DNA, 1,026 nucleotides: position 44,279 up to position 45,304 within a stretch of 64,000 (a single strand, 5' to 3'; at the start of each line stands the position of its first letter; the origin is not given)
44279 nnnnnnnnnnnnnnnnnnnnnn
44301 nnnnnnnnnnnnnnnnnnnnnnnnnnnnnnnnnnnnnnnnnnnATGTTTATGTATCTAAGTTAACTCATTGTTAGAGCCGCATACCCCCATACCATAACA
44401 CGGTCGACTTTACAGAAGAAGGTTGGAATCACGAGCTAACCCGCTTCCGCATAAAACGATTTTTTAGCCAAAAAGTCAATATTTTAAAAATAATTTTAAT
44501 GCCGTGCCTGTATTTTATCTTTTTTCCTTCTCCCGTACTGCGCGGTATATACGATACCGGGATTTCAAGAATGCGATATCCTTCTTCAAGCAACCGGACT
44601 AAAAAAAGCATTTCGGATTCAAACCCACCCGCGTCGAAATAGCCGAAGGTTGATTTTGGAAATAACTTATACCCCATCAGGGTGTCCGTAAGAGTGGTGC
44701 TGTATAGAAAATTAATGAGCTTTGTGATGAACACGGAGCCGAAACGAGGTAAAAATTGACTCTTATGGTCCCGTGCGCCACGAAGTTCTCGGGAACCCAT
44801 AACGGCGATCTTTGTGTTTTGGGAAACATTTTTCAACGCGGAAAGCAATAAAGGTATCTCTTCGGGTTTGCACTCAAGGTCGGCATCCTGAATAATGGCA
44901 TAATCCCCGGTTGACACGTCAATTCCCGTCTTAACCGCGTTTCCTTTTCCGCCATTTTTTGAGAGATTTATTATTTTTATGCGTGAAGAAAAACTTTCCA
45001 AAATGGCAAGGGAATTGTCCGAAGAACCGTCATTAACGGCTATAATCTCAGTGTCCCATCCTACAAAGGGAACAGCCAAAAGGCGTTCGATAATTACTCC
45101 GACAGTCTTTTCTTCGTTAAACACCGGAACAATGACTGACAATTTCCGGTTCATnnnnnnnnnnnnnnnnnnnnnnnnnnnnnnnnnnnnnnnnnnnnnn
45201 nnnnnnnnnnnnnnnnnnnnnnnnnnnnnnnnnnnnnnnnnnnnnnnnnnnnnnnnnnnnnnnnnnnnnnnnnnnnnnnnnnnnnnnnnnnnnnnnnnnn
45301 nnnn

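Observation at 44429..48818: Complete GtrA / GtrB-like GT2 / GT-C three-component module for polyprenol-phosphate-sugar-dependent extracytoplasmic glycosylation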

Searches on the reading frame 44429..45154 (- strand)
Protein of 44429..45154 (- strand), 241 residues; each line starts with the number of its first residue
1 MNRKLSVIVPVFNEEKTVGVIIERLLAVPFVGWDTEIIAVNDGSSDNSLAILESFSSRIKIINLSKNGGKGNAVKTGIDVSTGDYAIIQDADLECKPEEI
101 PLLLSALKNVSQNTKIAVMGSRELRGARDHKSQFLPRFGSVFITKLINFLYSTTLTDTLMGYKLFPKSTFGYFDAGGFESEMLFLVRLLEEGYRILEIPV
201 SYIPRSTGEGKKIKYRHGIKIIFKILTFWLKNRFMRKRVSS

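Call 3: search_protein_families(library=pfam, proteins=[window:44429-45154:-], max_evalue=0.01)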
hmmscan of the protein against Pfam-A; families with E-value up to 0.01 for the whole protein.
window:44429-45154:- (241 aa): 3 families
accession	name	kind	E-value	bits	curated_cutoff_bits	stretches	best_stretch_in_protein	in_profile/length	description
PF00535.33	Glycos_transf_2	-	9.4e-29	100.9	23.3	1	6-163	1-157/168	Glycosyl transferase family 2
PF13641.12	Glyco_tranf_2_3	-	3e-06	27.8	27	1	5-112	3-112/230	Glycosyltransferase like family 2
PF10111.15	Glyco_tranf_2_2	-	8.5e-06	25.9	27.3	1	6-147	1-146/276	Glycosyltransferase like family 2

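Call 4: search_protein_families(library=ncbifam, proteins=[window:44429-45154:-], max_evalue=0.01)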
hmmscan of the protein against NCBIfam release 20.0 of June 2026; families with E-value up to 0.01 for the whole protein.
window:44429-45154:- (241 aa): 19 families
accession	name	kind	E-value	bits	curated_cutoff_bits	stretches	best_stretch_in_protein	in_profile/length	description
TIGR04182.1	glyco_TIGR04182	equivalog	7.4e-22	78.1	325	1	5-226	2-215/293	S-layer glycoprotein N-glycosyltransferase AglJ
NF007986.1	PRK10714.1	equivalog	1.1e-17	64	529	1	3-109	6-117/316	undecaprenyl-phosphate 4-deoxy-4-formamido-L-arabinose transferase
NF047588.1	GlcsyltransPgfSStrep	equivalog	1.3e-16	60.7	500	1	4-167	2-161/308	glycosyltransferase PgfS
TIGR03937.1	PgaC_IcaA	equivalog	2.8e-16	59.5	422.3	1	4-120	46-161/407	poly-beta-1,6-N-acetyl-D-glucosamine synthase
NF007482.0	PRK10073.1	equivalog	2.8e-15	56.1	423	1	3-105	6-108/334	glycosyltransferase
TIGR04283.1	glyco_like_mftF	equivalog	1e-10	41.6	182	1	5-107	1-97/221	TIGR04283 family arsenosugar biosynthesis glycosyltransferase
NF047683.1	TeichurnBiosyTuaG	equivalog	4.9e-10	39.5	400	1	3-105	6-109/252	teichuronic acid biosynthesis protein TuaG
NF058614.1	PPMAGASynPpgS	equivalog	1.3e-09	37.8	370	1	7-224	4-218/226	polyprenyl-phospho-N-acetylgalactosaminyl synthase PpgS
NF041391.1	DPhHxTase_Halo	equivalog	3.4e-09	36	375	1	12-232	4-212/213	dolichyl-phosphate hexose transferase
NF041875.1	EPS_EpsD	equivalog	3.5e-09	36.5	370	1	5-120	1-114/325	exopolysaccharide biosynthesis glycosyltransferase EpsD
NF010496.0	PRK13915.1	equivalog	1.1e-08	34.6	262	1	2-111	30-146/307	glucosyl-3-phosphoglycerate synthase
TIGR03111.1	glyc2_xrt_Gpos1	hypoth_equivalog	2e-07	30.2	363.95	1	5-119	51-165/439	TIGR03111 family XrtG-associated glycosyltransferase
NF053739.1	GlytfEpsEBac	equivalog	5.1e-07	28.9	450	1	4-92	2-92/265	glycosyltransferase EpsE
TIGR03965.1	mycofact_glyco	equivalog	3.6e-06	26.1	280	1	3-108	74-180/467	mycofactocin biosynthesis glycosyltransferase MftF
TIGR04242.1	nodulat_NodC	equivalog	1.6e-05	24.1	550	1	5-120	50-166/395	chitooligosaccharide synthase NodC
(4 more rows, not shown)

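Call 19: search_solved_structures(query=window:44429-45154:-, max_evalue=0.001)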
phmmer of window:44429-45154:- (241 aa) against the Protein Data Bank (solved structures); distinct sequences matched with E-value up to 0.001: 27.
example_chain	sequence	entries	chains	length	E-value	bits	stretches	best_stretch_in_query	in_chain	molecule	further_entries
9hwj_A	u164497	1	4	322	1.8e-16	63.7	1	3-225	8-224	Undecaprenyl-phosphate 4-deoxy-4-formamido-L-arabinose transferase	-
5mlz_A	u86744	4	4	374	7.8e-16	61.6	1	3-214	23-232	Dolichol monophosphate mannose synthase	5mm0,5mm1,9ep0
5ekp_C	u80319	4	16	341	5e-14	55.7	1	4-105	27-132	Uncharacterized glycosyltransferase sll0501 | Glycosyltransferase sll0501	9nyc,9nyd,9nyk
5eke_A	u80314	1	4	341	5e-14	55.7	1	4-105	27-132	Uncharacterized glycosyltransferase sll0501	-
9nye_A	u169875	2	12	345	5.1e-14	55.6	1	4-105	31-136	Glycosyltransferase sll0501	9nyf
9bhc_C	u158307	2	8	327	1.6e-13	54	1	3-106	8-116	Undecaprenyl-phosphate 4-deoxy-4-formamido-L-arabinose transferase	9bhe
8vxh_A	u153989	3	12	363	2.3e-13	53.5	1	3-106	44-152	Undecaprenyl-phosphate 4-deoxy-4-formamido-L-arabinose transferase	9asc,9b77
6p61_A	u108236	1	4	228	1.5e-11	47.6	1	5-103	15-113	Glycosyltransferase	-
2z87_A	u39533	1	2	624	1.2e-10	44.6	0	5-107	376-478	Chondroitin synthase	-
2z86_A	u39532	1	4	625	1.2e-10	44.6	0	5-107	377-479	Chondroitin synthase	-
3bcv_A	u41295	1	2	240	1.3e-10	44.5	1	4-92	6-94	Putative glycosyltransferase protein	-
9omh_A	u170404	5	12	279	9.8e-09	38.3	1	5-116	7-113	Glycosyltransferase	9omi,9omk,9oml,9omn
9omm_A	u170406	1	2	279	9.8e-09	38.3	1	5-116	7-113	Glycosyltransferase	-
9omj_A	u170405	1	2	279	1e-08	38.3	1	5-116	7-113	Glycosyltransferase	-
5hea_A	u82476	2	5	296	3.7e-08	36.5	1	5-94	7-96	Putative glycosyltransferase (GalT1)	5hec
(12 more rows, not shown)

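Call 39: find_homologous_proteins(query=window:44429-45154:-)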
Query window:44429-45154:- (241 aa): 599 proteins with E <= 0.001 among 1063 candidates; the best 120 are listed.
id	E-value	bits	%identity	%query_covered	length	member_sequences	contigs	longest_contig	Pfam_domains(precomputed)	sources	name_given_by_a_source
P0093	7.9e-153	525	100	100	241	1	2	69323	PF10111.15,PF13641.13,PF00535.33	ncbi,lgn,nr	ncbi:MAG: glycosyltransferase family 2 protein [Patescibacteria group bacterium]|nr:glycosyltransfer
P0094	5.8e-124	430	78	100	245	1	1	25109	PF13641.13,PF00535.33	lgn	-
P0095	7.0e-113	394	74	97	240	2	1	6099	PF13641.13,PF00535.33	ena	-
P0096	7.1e-113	394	72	98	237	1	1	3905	PF10111.15,PF13641.13,PF00535.33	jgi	jgi:glycosyltransferase involved in cell wall biosynthesis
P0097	5.0e-107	375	71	97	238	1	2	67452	PF10111.15,PF13641.13,PF00535.33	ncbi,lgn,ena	ncbi:MAG: glycosyltransferase family 2 protein [Patescibacteria group bacterium]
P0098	5.3e-99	348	67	97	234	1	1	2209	PF13641.13,PF00535.33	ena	-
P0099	6.9e-96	338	66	97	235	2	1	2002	PF13641.13,PF00535.33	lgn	-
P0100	2.0e-95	337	66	95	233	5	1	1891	PF13641.13,PF00535.33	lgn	-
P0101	2.1e-95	337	64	95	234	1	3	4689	PF10111.15,PF13641.13,PF00535.33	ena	-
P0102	8.3e-95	335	67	95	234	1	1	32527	PF10111.15,PF13641.13,PF00535.33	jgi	-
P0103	1.1e-94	334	65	97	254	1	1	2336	PF13641.13,PF00535.33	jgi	jgi:glycosyltransferase involved in cell wall biosynthesis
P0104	1.6e-94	334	68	93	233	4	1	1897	PF13641.13,PF00535.33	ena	-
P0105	3.3e-94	333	62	95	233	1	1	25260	PF13641.13,PF00535.33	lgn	-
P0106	4.6e-94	332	63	95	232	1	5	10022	PF10111.15,PF13641.13,PF00535.33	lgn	-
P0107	4.7e-94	332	65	95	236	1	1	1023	PF13641.13,PF00535.33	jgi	-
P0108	6.2e-94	332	63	95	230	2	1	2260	PF10111.15,PF13641.13,PF00535.33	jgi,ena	-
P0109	3.6e-93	329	65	97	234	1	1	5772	PF10111.15,PF13641.13,PF00535.33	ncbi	-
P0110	3.8e-93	329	68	93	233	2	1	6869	PF13641.13,PF00535.33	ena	-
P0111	1.3e-92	328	62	97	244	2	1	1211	PF13641.13,PF00535.33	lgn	-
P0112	2.2e-92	327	67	95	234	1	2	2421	PF10111.15,PF13641.13,PF00535.33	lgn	-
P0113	3.9e-92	326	66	96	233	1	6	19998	PF10111.15,PF13641.13,PF00535.33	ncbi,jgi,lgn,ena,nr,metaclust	ncbi:MAG: Glycosyl transferase family 2 [Parcubacteria group bacterium GW2011_GWA1_47_8]|nr:MAG: Gly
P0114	6.2e-92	325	63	94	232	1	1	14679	PF10111.15,PF13641.13,PF00535.33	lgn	-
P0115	7.3e-92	325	65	96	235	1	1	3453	PF13641.13,PF00535.33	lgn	-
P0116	8.8e-92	325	61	96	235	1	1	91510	PF10111.15,PF13641.13,PF00535.33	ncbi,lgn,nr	ncbi:MAG: glycosyltransferase family 2 protein [bacterium]|nr:glycosyltransferase family 2 protein [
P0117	9.4e-92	325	62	95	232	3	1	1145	PF10111.15,PF13641.13,PF00535.33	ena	-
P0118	1.8e-91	324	63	94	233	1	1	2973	PF13641.13,PF00535.33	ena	-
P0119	4.1e-91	323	61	95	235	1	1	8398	PF10111.15,PF13641.13,PF00535.33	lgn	-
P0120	2.1e-90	320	61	95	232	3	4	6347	PF10111.15,PF13641.13,PF00535.33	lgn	-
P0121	3.4e-90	320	65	95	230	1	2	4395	PF13641.13,PF00535.33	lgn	-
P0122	6.8e-90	319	63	97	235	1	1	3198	PF10111.15,PF13641.13,PF00535.33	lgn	-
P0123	9.1e-90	318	63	95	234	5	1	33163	PF10111.15,PF13641.13,PF00535.33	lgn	-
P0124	1.1e-89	318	62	97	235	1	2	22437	PF10111.15,PF13641.13,PF00535.33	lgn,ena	-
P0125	3.7e-89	316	64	93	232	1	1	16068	PF10111.15,PF13641.13,PF00535.33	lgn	-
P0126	6.0e-89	316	64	89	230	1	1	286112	PF13641.13,PF00535.33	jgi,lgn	jgi:glycosyltransferase involved in cell wall biosynthesis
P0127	6.1e-89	316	62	95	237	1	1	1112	PF10111.15,PF13641.13,PF00535.33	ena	-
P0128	6.5e-89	315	60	98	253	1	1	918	PF13641.13,PF00535.33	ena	-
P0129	1.4e-88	314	61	97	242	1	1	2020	PF13641.13,PF00535.33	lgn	-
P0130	2.5e-88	314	63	95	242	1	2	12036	PF10111.15,PF13641.13,PF00535.33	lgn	-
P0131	3.3e-88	313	63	95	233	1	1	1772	PF13641.13,PF00535.33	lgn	-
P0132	3.4e-88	313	64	93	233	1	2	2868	PF13641.13,PF00535.33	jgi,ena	jgi:glycosyltransferase involved in cell wall biosynthesis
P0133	3.5e-87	310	61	93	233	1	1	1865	PF10111.15,PF13641.13,PF00535.33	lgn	-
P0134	3.6e-87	310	60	96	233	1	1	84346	PF13641.13,PF00535.33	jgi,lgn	jgi:glycosyltransferase involved in cell wall biosynthesis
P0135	4.9e-87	309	64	93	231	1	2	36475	PF13641.13,PF00535.33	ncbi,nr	ncbi:MAG: glycosyltransferase [Parcubacteria group bacterium]|nr:glycosyltransferase [Parcubacteria 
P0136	6.7e-87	309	59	98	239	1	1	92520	PF13641.13,PF00535.33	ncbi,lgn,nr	ncbi:MAG: glycosyltransferase family 2 protein [bacterium]|nr:glycosyltransferase family 2 protein [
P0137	1.0e-86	308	61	96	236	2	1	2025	PF10111.15,PF13641.13,PF00535.33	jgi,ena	-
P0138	1.3e-86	308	64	93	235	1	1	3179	PF13641.13,PF00535.33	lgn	-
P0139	1.5e-86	308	61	95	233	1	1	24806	PF10111.15,PF13641.13,PF00535.33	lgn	-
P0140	1.7e-86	308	62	96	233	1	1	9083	PF13641.13,PF00535.33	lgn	-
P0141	2.3e-86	307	62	95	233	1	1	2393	PF10111.15,PF13641.13,PF00535.33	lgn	-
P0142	3.8e-86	306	62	97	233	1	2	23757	PF13641.13,PF00535.33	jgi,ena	jgi:glycosyltransferase involved in cell wall biosynthesis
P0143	4.9e-86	306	59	95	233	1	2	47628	PF10111.15,PF13641.13,PF00535.33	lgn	-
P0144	7.8e-86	305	61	94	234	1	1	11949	PF13641.13,PF00535.33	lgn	-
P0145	1.9e-85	304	63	95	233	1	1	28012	PF13641.13,PF00535.33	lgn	-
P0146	2.5e-85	304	62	95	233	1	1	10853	PF10111.15,PF13641.13,PF00535.33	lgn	-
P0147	2.7e-85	304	62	93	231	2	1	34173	PF13641.13,PF00535.33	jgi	jgi:glycosyltransferase involved in cell wall biosynthesis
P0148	3.7e-85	303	61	96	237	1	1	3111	PF10111.15,PF13641.13,PF00535.33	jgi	jgi:glycosyltransferase involved in cell wall biosynthesis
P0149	1.1e-84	302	60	88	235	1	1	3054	PF10111.15,PF13641.13,PF00535.33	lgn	-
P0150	2.0e-84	301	58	97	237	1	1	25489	PF10111.15,PF13641.13,PF00535.33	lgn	-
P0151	5.7e-84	299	59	98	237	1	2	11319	PF13641.13,PF00535.33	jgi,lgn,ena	-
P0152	6.1e-84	299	59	95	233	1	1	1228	PF10111.15,PF13641.13,PF00535.33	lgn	-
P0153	4.4e-83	296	62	97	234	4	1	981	PF13641.13,PF00535.33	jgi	jgi:glycosyltransferase involved in cell wall biosynthesis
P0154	1.3e-82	295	58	97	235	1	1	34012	PF10111.15,PF13641.13,PF00535.33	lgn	-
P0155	7.5e-82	292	59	97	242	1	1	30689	PF10111.15,PF13641.13,PF00535.33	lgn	-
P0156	3.6e-81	290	60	95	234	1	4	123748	PF13641.13,PF00535.33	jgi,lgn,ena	-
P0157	4.0e-81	290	58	95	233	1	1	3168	PF10111.15,PF13641.13,PF00535.33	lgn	-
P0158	1.8e-80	288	55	96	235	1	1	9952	PF10111.15,PF13641.13,PF00535.33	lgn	-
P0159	1.2e-78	282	59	94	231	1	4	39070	PF13641.13,PF00535.33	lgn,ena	-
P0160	2.4e-72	261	62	77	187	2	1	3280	PF10111.15,PF13641.13,PF00535.33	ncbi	-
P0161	2.6e-72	261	57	89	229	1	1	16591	PF10111.15,PF13641.13,PF00535.33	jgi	jgi:dolichol-phosphate mannosyltransferase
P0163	6.7e-66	240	66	71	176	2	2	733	PF10111.15,PF13641.13,PF00535.33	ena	-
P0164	2.2e-59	219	48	93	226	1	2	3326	PF13641.13,PF00535.33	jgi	jgi:glycosyltransferase involved in cell wall biosynthesis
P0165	2.8e-57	212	64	64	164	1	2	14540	PF00535.33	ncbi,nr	ncbi:MAG: glycosyltransferase [Parcubacteria group bacterium]|nr:glycosyltransferase [Parcubacteria 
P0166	3.0e-56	209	47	93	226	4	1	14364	PF10111.15,PF13641.13,PF00535.33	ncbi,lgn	-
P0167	3.7e-55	205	47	97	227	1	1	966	PF10111.15,PF13641.13,PF00535.33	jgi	jgi:glycosyltransferase involved in cell wall biosynthesis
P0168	2.0e-52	196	44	96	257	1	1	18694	PF13641.13,PF00535.33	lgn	-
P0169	1.6e-42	164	44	91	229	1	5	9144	PF10111.15,PF13641.13,PF00535.33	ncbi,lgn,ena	-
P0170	4.4e-41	159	59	56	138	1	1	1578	PF10111.15,PF13641.13,PF00535.33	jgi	-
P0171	1.6e-40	157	42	95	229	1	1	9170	PF13641.13,PF00535.33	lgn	-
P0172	7.0e-40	155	43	90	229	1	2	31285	PF10111.15,PF13641.13,PF00535.33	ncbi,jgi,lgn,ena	-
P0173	1.5e-39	154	40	94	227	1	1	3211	PF10111.15,PF00535.33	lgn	-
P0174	6.1e-39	152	44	94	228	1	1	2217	PF00535.33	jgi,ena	-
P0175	1.1e-38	151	43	89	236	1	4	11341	PF10111.15,PF00535.33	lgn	-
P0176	2.5e-38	150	44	92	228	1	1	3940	PF10111.15,PF00535.33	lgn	-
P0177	4.0e-38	149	41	91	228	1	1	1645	PF00535.33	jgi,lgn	-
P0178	6.1e-38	149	42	90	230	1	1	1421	PF10111.15,PF13641.13,PF00535.33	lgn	-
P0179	6.9e-38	149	42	92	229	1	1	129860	PF10111.15,PF13641.13,PF00535.33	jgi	jgi:glycosyltransferase involved in cell wall biosynthesis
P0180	7.8e-38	148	41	93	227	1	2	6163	PF10111.15,PF13641.13,PF00535.33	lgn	-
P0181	1.1e-37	148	41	93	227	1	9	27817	PF10111.15,PF13641.13,PF00535.33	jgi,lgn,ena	jgi:glycosyltransferase involved in cell wall biosynthesis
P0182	1.2e-37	148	41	93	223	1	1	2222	PF10111.15,PF13641.13,PF00535.33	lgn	-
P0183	1.2e-37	148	41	90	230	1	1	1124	PF10111.15,PF13641.13,PF00535.33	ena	-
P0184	1.8e-37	147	41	93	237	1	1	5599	PF10111.15,PF13641.13,PF00535.33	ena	-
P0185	1.9e-37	147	41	93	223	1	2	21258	PF10111.15,PF13641.13,PF00535.33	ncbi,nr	ncbi:MAG TPA: glycosyltransferase family 2 protein [Candidatus Woesebacteria bacterium]|nr:glycosylt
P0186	2.2e-37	147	41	96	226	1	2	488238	PF10111.15,PF13641.13,PF00535.33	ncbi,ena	-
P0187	2.6e-37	147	40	90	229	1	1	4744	PF10111.15,PF13641.13,PF00535.33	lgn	-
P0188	3.1e-37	146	42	93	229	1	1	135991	PF10111.15,PF13641.13,PF00535.33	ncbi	ncbi:MAG: glycosyltransferase family 2 protein [Patescibacteria group bacterium]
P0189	3.7e-37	146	44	96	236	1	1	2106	PF10111.15,PF13641.13,PF00535.33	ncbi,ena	-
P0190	5.9e-37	145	40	93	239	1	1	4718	PF10111.15,PF13641.13,PF00535.33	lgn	-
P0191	6.0e-37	145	41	93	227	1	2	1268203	PF10111.15,PF13641.13,PF00535.33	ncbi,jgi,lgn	jgi:glycosyltransferase involved in cell wall biosynthesis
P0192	8.4e-37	145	38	95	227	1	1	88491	PF10111.15,PF13641.13,PF00535.33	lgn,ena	-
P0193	9.8e-37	145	42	96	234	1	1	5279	PF10111.15,PF13641.13,PF00535.33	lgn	-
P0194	1.2e-36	144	41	87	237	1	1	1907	PF10111.15,PF13641.13,PF00535.33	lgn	-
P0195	1.7e-36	144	41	93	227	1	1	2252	PF10111.15,PF13641.13,PF00535.33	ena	-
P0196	1.7e-36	144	41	93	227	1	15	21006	PF10111.15,PF13641.13,PF00535.33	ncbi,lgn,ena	-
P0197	2.0e-36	144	40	95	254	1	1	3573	PF13641.13,PF00535.33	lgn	-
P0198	3.1e-36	143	42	95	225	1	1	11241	PF00535.33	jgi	jgi:glycosyltransferase involved in cell wall biosynthesis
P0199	3.3e-36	143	40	95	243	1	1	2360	PF10111.15,PF13641.13,PF00535.33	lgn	-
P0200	5.2e-36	142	41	96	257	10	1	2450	PF13641.13,PF00535.33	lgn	-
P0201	5.9e-36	142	38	93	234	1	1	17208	PF10111.15,PF13641.13,PF00535.33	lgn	-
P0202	6.0e-36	142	38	87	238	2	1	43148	PF10111.15,PF13641.13,PF00535.33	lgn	-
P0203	8.2e-36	142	41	92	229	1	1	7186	PF10111.15,PF13641.13,PF00535.33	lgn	-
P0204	1.3e-35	141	41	93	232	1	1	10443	PF10111.15,PF13641.13,PF00535.33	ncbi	-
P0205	1.8e-35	141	39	93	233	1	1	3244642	PF10111.15,PF13641.13,PF00535.33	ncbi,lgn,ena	-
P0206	2.0e-35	140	40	93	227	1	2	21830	PF10111.15,PF13641.13,PF00535.33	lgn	-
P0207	2.3e-35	140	40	94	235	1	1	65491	PF13641.13,PF00535.33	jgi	-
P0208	2.9e-35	140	40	95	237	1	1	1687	PF10111.15,PF00535.33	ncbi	-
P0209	2.9e-35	140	38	93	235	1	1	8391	PF13641.13,PF00535.33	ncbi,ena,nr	ncbi:MAG TPA: glycosyltransferase family 2 protein [bacterium]|nr:glycosyltransferase family 2 prote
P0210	2.9e-35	140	38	93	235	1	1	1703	PF13641.13,PF00535.33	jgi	-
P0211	3.1e-35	140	37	94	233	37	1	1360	PF10111.15,PF00535.33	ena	-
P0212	4.7e-35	139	38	94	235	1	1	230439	PF10111.15,PF13641.13,PF00535.33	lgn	-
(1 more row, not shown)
